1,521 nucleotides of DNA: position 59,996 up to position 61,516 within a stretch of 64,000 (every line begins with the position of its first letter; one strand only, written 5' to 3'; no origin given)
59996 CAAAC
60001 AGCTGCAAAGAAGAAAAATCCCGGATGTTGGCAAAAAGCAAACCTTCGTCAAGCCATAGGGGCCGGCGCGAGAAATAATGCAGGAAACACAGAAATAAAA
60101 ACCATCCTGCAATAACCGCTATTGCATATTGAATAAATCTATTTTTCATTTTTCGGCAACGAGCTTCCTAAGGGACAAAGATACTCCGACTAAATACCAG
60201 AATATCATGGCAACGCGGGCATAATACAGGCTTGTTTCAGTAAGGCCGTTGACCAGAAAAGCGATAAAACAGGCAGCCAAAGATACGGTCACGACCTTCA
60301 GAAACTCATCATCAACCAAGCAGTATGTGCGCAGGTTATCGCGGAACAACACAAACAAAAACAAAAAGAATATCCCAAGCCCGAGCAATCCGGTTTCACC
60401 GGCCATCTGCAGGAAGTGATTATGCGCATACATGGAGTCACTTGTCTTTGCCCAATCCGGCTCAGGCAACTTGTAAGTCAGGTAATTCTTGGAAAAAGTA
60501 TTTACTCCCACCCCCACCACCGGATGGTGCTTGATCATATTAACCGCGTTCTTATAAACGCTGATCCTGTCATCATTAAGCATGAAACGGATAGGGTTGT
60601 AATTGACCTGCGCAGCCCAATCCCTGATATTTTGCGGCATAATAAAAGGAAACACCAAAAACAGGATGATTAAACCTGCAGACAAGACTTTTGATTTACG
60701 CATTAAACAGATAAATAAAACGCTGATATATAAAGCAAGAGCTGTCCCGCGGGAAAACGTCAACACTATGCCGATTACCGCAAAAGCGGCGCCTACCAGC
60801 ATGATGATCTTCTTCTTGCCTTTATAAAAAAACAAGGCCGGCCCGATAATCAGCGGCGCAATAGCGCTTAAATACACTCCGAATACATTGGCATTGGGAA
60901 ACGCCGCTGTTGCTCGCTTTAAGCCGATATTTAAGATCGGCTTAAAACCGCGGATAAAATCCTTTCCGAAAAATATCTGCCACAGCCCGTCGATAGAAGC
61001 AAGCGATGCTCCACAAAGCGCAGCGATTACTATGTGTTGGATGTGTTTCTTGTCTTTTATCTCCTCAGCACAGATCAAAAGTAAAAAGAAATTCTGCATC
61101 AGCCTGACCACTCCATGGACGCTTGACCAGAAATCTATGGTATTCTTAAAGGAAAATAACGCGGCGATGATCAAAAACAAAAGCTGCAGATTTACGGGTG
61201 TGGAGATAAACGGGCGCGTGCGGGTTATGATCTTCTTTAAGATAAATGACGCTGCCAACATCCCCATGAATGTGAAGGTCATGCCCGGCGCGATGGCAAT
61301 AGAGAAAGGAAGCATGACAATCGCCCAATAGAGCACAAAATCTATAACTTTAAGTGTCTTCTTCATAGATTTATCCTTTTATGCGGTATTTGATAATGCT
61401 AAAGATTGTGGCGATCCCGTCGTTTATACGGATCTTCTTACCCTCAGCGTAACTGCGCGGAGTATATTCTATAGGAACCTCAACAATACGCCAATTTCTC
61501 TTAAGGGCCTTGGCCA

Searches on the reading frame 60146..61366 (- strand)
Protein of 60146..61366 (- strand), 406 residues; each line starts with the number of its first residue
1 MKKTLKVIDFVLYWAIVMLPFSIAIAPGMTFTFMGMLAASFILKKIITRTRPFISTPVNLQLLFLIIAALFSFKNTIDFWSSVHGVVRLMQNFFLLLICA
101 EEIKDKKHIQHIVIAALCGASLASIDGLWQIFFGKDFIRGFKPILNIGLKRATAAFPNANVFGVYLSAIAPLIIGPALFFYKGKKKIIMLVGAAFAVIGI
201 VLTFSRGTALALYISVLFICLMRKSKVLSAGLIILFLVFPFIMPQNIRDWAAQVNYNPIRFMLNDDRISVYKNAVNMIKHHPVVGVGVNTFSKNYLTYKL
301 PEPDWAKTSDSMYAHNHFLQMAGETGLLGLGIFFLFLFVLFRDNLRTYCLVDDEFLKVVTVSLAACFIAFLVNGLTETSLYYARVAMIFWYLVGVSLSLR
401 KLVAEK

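Call 85: search_protein_families(library=pfam, proteins=[window:60146-61366:-], max_evalue=0.000001)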
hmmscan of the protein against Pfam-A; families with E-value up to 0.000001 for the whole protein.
window:60146-61366:- (406 aa): 1 family
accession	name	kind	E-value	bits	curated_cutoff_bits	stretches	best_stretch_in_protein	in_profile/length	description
PF04932.20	Wzy_C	-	1.9e-22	80.1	31.7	1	193-334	3-149/149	O-Antigen ligase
